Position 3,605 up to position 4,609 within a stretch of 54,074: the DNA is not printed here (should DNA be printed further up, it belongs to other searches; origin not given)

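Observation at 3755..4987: TIR protein paired with a HEPN(DUF4145-like)-CBS protein: candidate undescribed Thoeris-like signalling defence module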

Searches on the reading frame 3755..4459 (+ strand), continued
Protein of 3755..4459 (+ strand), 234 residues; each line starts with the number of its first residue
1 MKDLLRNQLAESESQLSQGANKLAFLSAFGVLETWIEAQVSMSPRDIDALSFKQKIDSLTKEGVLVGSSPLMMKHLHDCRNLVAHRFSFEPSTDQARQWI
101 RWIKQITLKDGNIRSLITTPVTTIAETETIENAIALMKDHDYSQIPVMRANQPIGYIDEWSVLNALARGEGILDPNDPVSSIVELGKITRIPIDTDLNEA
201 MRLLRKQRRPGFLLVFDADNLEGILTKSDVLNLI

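Call 36: find_encoding_contigs(protein=P0020, flank=6000, max_places=3)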
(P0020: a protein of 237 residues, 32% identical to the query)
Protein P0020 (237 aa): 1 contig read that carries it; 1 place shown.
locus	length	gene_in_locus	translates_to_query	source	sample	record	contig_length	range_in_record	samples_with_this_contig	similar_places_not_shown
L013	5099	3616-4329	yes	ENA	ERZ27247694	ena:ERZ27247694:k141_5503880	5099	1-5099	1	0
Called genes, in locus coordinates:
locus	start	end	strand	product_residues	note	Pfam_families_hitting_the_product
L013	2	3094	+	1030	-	?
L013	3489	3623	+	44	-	-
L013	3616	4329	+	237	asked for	PF00571:CBS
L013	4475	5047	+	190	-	-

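Call 40: find_related_loci(query=A2, collection=genome_contigs, flank=8000)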
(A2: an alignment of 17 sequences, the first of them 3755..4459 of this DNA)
Query A2 (234 aa) in genome_contigs; peptide patterns used: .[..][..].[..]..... (x = any residue, [..] = any of these).
177 stretches matched a pattern; 2 encode a relative of the query (tblastn E <= 1e-3); 2 distinct loci.
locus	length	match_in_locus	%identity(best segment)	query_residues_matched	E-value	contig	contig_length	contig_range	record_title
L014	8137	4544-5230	31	6-231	3e-29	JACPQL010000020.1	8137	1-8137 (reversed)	MAG: Chloroflexi bacterium isolate NC_groundwater_652_Ag_B-0.1um_64_166 B_1_S1_Biohub_coassembly_k141_2545604, whole gen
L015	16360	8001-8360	25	105-234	2e-6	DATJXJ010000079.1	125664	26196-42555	MAG TPA_asm: Verrucomicrobiia bacterium isolate SMAG_U15123 k141_2406626, whole genome shotgun sequence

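Call 41: find_related_loci(query=A2, collection=metagenome_contigs, flank=6000)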
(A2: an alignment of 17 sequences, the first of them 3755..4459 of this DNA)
Query A2 (234 aa) in metagenome_contigs; peptide patterns used: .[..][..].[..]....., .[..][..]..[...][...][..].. (x = any residue, [..] = any of these).
464 stretches matched a pattern; 4 encode a relative of the query (tblastn E <= 1e-3); 4 distinct loci.
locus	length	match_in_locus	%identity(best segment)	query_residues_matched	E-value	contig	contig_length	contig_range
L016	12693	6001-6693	34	7-234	3e-34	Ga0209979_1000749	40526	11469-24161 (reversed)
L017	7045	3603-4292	29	6-232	3e-26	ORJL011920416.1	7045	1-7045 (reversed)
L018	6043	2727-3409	35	8-232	1e-21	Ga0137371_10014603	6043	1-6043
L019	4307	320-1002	35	8-232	1e-21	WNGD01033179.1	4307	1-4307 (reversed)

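Call 45: predict_structure(alignment_id=A2)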
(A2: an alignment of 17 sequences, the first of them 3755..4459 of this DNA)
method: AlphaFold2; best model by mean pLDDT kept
length: 234 residues; sequences in the alignment: 17
mean_pLDDT: 87.8   pTM: 0.55
mean pLDDT of the five models: 87.8, 87.5, 86.5, 86.1, 85.2
residues with pLDDT >= 90: 125; 70-90: 97; 50-70: 12; < 50: 0
segments of 3 or more residues with pLDDT < 50: none
pLDDT, mean of each block of 10 residues (from residue 1): 90 96 97 91 79 91 83 94 87 95 83 70 94 93 90 90 88 91 83 87 82 86 86 68
secondary structure, 60 per line:
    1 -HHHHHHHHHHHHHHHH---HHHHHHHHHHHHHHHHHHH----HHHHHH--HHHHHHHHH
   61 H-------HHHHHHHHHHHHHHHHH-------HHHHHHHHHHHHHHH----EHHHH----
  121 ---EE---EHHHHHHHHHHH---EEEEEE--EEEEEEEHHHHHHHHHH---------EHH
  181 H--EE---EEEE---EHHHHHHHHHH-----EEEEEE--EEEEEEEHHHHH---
elements in order: H2-17 H21-39 H44-49 H52-61 H69-85 H93-107 H113-116 H130-140 E144-149 E152-158 H159-168 E189-192 H197-206 E212-217 E220-226 H227-231

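Call 50: fold_search(model_id=the predicted structure, library=pdb)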
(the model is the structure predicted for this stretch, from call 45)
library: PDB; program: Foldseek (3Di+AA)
matches with E <= 10: 731; with E <= 0.001: 371
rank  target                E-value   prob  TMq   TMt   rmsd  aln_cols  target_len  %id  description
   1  7cfh_B                4.6e-08  1.00  0.47  0.64   6.7       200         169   18  Structure of the CBS domain of the bacterial CNNM/CorC family Mg2+ transporter (released 2021-02-24)
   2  2ef7_A                9.7e-08  1.00  0.45  0.78   2.1       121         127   21  Crystal structure of ST2348, a hypothetical protein with CBS domains from Sulfolobus tokodaii strain7 (released 2007-08-21)
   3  9s52_B                1.4e-07  1.00  0.45  0.52   2.6       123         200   24  AcuB from Geobacillus stearothermophilus with AMP (released 2026-02-25)
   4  7cfk_B                1.4e-07  1.00  0.48  0.65   6.8       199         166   18  Structure of the CBS domain of the bacterial CNNM/CorC family Mg2+ transporter in complex with the novel inhibitor IGN (released 2021-04-21)
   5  2ef7_B                1.9e-07  1.00  0.44  0.77   2.4       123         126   20  Crystal structure of ST2348, a hypothetical protein with CBS domains from Sulfolobus tokodaii strain7 (released 2007-08-21)
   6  1xkf_B                2.0e-07  1.00  0.43  0.75   2.8       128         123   21  Crystal structure of Hypoxic Response Protein I (HRPI) with two coordinated zinc ions (released 2005-10-11)
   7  9s50_B                2.5e-07  1.00  0.44  0.52   2.6       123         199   24  AcuB from Geobacillus stearothermophilus with AMP and ATP (released 2026-02-25)
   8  4coo_B                2.5e-07  1.00  0.44  0.22  14.4       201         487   19  Crystal structure of human cystathionine beta-synthase (delta516-525) at 2.0 angstrom resolution (released 2014-03-05)
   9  2yvy                  2.5e-07  1.00  0.46  0.44  14.3       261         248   14  Crystal structure of magnesium transporter MgtE cytosolic domain, Mg2+ bound form (released 2007-09-04)
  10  7m1u_B                3.0e-07  1.00  0.43  0.34  19.3       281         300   17  Crystal structure of an archaeal CNNM, MtCorB, R235L mutant with C-terminal deletion (released 2021-06-16)
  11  9z6r_A                3.1e-07  1.00  0.44  0.79   2.3       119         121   18  Crystal Structure of CBS domain containing protein from Burkholderia phymatum (released 2025-11-26)
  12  1xkf_A                3.1e-07  1.00  0.44  0.81   2.5       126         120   21  Crystal structure of Hypoxic Response Protein I (HRPI) with two coordinated zinc ions (released 2005-10-11)
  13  2o16_B                3.3e-07  1.00  0.45  0.74   2.5       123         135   24  Crystal structure of a putative acetoin utilization protein (AcuB) from Vibrio cholerae (released 2006-12-12)
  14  1y5h_A                3.3e-07  1.00  0.42  0.75   2.7       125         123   22  Crystal structure of truncated Se-Met Hypoxic Response Protein I (HRPI) (released 2005-11-15)
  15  4l28_A                3.5e-07  1.00  0.44  0.22  14.6       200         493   18  Crystal structure of delta516-525 human cystathionine beta-synthase D444N mutant containing C-terminal 6xHis tag (released 2013-09-18)
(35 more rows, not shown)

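Call 56: search_dna_similar(query=window:3755-4459:+, collection=plasmids, mode=protein, max_evalue=0.001, max_rows=15)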
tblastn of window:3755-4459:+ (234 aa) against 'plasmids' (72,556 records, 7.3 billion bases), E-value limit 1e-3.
No match.

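Call 61: search_protein_families(library=pfam, proteins=[L013:4475-5047:+, L012:3317-4063:-, L010:6581-7276:+, L010:2218-4452:+, L010:261-2084:+], max_evalue=0.1)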
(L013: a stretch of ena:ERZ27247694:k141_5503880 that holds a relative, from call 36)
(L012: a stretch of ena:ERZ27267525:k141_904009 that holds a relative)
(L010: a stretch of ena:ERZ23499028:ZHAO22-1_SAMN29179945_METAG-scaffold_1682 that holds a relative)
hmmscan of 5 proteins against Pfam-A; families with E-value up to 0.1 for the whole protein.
L013:4475-5047:+ (190 aa): 0 families

L012:3317-4063:- (248 aa): 0 families

L010:6581-7276:+ (231 aa): 1 family
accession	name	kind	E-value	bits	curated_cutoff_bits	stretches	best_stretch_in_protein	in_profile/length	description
PF15011.11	CA109-like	-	0.033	14.5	27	1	1-61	72-127/161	Ribosome biogenesis protein C1orf109-like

L010:2218-4452:+ (744 aa): 3 families
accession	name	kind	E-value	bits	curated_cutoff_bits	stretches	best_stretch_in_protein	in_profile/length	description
PF12773.13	DZR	-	0.0094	16.5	27.3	1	16-37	24-45/45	Double zinc ribbon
PF18912.6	DZR_2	-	0.014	15.7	27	1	17-40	22-46/56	Double zinc ribbon domain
PF01155.25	HypA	-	0.026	15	28.9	1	8-39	62-95/112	Hydrogenase/urease nickel incorporation, metallochaperone, hypA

L010:261-2084:+ (607 aa): 0 families

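Call 62: search_protein_families(library=padloc, proteins=[L007:2495-5995:+, L007:6717-9515:+, L007:9525-12344:+, P0012, L013:4475-5047:+], max_evalue=0.001)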
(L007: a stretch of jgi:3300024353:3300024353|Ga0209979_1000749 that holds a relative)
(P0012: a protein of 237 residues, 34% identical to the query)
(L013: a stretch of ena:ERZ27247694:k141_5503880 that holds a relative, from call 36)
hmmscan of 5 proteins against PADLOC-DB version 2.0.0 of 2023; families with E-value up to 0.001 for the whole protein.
L007:2495-5995:+ (1166 aa): 49 families (the best 25 are shown)
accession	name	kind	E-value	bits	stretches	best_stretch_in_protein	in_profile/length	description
PDLC00659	HmaA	-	3.8e-193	642.3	1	37-1117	35-1130/1176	SNF2 helicase / DEAD-box helicase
PDLC02620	DrmD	-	1.4e-129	431.8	1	105-815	97-778/1060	DrmD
PDLC02500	BrxHI|BrxHII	-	2.7e-102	341.9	1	71-713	54-673/933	BrxHI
PDLC02621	DrmD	-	4.3e-99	331.1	1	104-982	118-983/1040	DrmD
PDLC02504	BrxHI|BrxHII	-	4.2e-85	284.5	1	74-927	76-886/971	BrxHII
PDLC02572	DrmA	-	2.3e-62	209.3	1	76-659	85-674/1043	DrmA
PDLC02619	DrmD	-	4e-57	192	2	101-543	26-443/872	DrmD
PDLC02633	DrmD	-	1.7e-55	186.4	1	104-656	122-681/839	DrmD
PDLC02632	DrmD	-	2.2e-54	183.1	1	72-618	86-637/662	DrmD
PDLC02623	DrmD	-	5.8e-51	171.3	2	343-689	401-699/1040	DrmD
PDLC02634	DrmD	-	6e-44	148.1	1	97-660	81-630/900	DrmD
PDLC02840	DpdE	-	8.1e-40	134.9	2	104-297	156-323/1091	DpdE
PDLC02853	DpdE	-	5.2e-38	128.6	1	101-652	89-640/985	DpdE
PDLC02624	DrmD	-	6.6e-37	125.3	1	146-656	2-516/652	DrmD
PDLC02843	DpdE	-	4.2e-34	115.6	2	100-297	151-318/1091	DpdE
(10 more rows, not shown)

L007:6717-9515:+ (932 aa): 13 families
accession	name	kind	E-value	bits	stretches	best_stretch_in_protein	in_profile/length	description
PDLC00661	HmaB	-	1.3e-103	345.6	2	158-875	219-926/973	DNA-adenine methylase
PDLC00660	HmaB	-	7.7e-101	336.5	3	157-872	217-917/967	DNA-adenine methylase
PDLC03233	MTase_II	-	7.7e-79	264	1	41-664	61-645/731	Type II methyltransferase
PDLC03352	MTase_II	-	7.1e-48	161.2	3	381-549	414-599/1023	Type II methyltransferase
PDLC02189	DUF1156_MTase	-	3.1e-39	132.9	3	377-693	437-708/944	-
PDLC03314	MTase_II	-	1.2e-26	91.1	2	95-143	152-200/944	Type II methyltransferase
PDLC02541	PglX|PglXI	-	2.6e-15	53.6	1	492-652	470-612/919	PglXI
PDLC03312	MTase_II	-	8.6e-12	41.6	1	492-640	1104-1240/1344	Type II methyltransferase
PDLC04134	mad2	-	9e-12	42.6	2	498-631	340-421/492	mads_2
PDLC03346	MTase_II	-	3.8e-08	29.5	1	516-645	608-719/1068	Type II methyltransferase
PDLC03224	MTase_II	-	2.9e-06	24.5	0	99-144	86-131/481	Type II methyltransferase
PDLC03325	MTase_II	-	3e-06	24.2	0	500-605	276-359/426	Type II methyltransferase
PDLC03319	MTase_II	-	5.6e-06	23.4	0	504-628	280-388/503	Type II methyltransferase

L007:9525-12344:+ (939 aa): 3 families
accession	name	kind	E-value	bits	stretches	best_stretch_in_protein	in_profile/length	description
PDLC00662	HmaC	-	1.8e-105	352.2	1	6-797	3-780/941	AAA+ ATPase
PDLC02192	DUF499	-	4.5e-38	128.7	1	49-693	34-634/1022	-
PDLC02488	BrxC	-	8.3e-07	25.3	1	256-380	333-447/1240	BrxC-PglY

P0012 (237 aa): 0 families

L013:4475-5047:+ (190 aa): 0 families

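Call 75: fold_search(model_id=the predicted structure, library=viral)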
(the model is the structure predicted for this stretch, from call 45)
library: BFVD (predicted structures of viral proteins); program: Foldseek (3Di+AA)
matches with E <= 10: 254; with E <= 0.001: 1
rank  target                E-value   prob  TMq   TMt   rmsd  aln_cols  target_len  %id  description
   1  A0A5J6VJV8            1.2e-04  1.00  0.42  0.17   3.1       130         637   15  CBS domain protein [Megaviridae environmental sample]
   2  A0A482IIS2            2.6e-02  1.00  0.37  0.28   2.5       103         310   14  (no name in the UniProt tables at hand)
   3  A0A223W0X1            3.9e-01  0.85  0.27  0.39   5.5       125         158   14  Uncharacterized protein [Agrobacterium phage Atu_ph08]
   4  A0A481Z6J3            5.2e-01  0.06  0.14  0.12  17.9       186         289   10  Putative serine/threonine protein kinase (Fragment) [Pithovirus LCPAC201]
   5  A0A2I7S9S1            8.5e-01  0.51  0.24  0.40   4.9       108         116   10  (no name in the UniProt tables at hand)
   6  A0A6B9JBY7            9.0e-01  0.47  0.21  0.49   5.4       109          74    8  Uncharacterized protein [Vibrio phage vB_VchM_Kuja]
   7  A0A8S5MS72            9.0e-01  0.10  0.19  0.20  17.1       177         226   12  Minor capsid protein [Podoviridae sp. ctwV53]
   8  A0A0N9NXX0            9.6e-01  0.13  0.18  0.21  13.8       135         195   13  Uncharacterized protein [Acidianus bottle-shaped virus 2 strain ABV2]
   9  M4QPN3                1.0e+00  0.06  0.16  0.07  13.3       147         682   15  Uncharacterized protein [Synechococcus phage S-SKS1]
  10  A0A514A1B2            1.0e+00  0.05  0.15  0.07  19.3       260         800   10  Uncharacterized protein [Aeromonas phage LAh10]
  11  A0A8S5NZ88            1.1e+00  0.33  0.22  0.48   5.6       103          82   16  Uncharacterized protein [Siphoviridae sp. ctTBR23]
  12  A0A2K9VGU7            1.1e+00  0.28  0.22  0.30   6.7       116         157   13  (no name in the UniProt tables at hand)
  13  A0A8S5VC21            1.1e+00  0.10  0.21  0.21  16.9       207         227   12  Minor capsid protein [Siphoviridae sp. ctYkG6]
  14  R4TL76                1.4e+00  0.60  0.24  0.58   4.1       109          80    9  Uncharacterized protein [Halogranum tailed virus 1]
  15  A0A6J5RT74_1          1.5e+00  0.18  0.22  0.07  12.8       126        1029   11  Tape measure protein [uncultured Caudovirales phage]
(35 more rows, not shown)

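Call 77: find_related_loci(query=A2, collection=viral_contigs, flank=5000)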
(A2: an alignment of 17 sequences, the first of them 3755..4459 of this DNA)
Query A2 (234 aa) in viral_contigs; peptide patterns used: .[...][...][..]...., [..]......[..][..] (x = any residue, [..] = any of these).
24 stretches matched a pattern, but none encodes a relative of the query by tblastn (E <= 1e-3).

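Call 83: search_protein_families(library=phrogs, proteins=[window:3755-4459:+, L011:5440-5655:+], max_evalue=0.01)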
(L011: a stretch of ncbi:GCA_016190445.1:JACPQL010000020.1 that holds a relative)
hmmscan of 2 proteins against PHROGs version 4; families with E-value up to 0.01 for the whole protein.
window:3755-4459:+ (234 aa): 1 family
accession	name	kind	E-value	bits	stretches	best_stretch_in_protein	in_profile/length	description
phrog_18019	-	unknown function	0.002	18.9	1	56-105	127-176/185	-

L011:5440-5655:+ (71 aa): 4 families
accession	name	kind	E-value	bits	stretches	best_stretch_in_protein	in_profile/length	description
phrog_497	-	moron, auxiliary metabolic gene and host takeover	1e-07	32.7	1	1-51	9-60/342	toxin-antitoxin system HicB-like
phrog_8245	-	moron, auxiliary metabolic gene and host takeover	9.8e-05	23.6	1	4-48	3-47/129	HicB-like antitoxin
phrog_11958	-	unknown function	0.00011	23.4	1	16-51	17-52/84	-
phrog_16062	-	unknown function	0.0035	18.4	1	5-47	3-45/65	-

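Call 87: search_protein_families(library=pfam, proteins=[L007:9525-12344:+, L013:4475-5047:+], max_evalue=1)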
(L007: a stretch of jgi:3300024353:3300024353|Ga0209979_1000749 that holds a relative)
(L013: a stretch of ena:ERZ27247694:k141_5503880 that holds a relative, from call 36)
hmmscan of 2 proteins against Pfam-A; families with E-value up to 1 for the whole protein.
L007:9525-12344:+ (939 aa): 1 family
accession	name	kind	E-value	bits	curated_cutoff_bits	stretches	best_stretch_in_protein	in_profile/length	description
PF04465.17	DUF499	-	7.2e-31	107.3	23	1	146-787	46-693/1024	Protein of unknown function (DUF499)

L013:4475-5047:+ (190 aa): 0 families

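Call 89: search_protein_families(library=ncbifam, alignment_id=A2, max_evalue=0.001)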
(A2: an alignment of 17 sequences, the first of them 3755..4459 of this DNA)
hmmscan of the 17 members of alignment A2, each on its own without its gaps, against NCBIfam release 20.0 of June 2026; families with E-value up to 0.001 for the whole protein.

A. member 1, window:3755-4459:+ (234 aa): 7 families
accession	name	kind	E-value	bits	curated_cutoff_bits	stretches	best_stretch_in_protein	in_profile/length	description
TIGR01137.1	cysta_beta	equivalog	4.7e-09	35.4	510.25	1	72-233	306-455/457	cystathionine beta-synthase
NF053863.1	DS11_antiphage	equivalog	7.7e-09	35.1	260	1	119-230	83-188/305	CBS domain-containing anti-phage protein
NF041630.1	CBS_CbpB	equivalog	1.2e-05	25.2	125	1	120-232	20-133/143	cyclic-di-AMP-binding protein CbpB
TIGR01302.1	IMP_dehydrog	equivalog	1.8e-05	23.8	481.5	1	114-231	83-197/450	IMP dehydrogenase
NF041552.1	TF_PrdR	equivalog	2.3e-05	22.9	795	0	102-165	61-124/577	sigma-54 dependent transcriptional regulator PrdR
NF041569.1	A-tRNAntase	equivalog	0.00017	20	1440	1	114-232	312-424/880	A-adding tRNA nucleotidyltransferase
NF005869.0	PRK07807.1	equivalog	0.00083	18.5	549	0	114-231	93-201/479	GuaB1 family IMP dehydrogenase-related protein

B. families by the number of members that match (of 17 scanned): 12 families
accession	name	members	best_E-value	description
TIGR01137.1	cysta_beta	17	1.7e-13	cystathionine beta-synthase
NF041552.1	TF_PrdR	11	9.4e-10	sigma-54 dependent transcriptional regulator PrdR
TIGR01302.1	IMP_dehydrog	11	7.8e-08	IMP dehydrogenase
NF011442.0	PRK14869.1-4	5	3.8e-07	putative manganese-dependent inorganic diphosphatase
NF011447.0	PRK14869.2-3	5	4.3e-07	putative manganese-dependent inorganic diphosphatase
NF041569.1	A-tRNAntase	4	2.3e-06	A-adding tRNA nucleotidyltransferase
NF053603.1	HhpR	3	8.7e-06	CBS domain-containing high hydrostatic pressure regulator HhpR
NF053863.1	DS11_antiphage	2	7.7e-09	CBS domain-containing anti-phage protein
NF011443.0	PRK14869.1-5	2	0.00036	putative manganese-dependent inorganic diphosphatase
NF005869.0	PRK07807.1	2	0.00083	GuaB1 family IMP dehydrogenase-related protein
NF041630.1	CBS_CbpB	1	1.2e-05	cyclic-di-AMP-binding protein CbpB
NF011445.0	PRK14869.2-1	1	6.3e-05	putative manganese-dependent inorganic diphosphatase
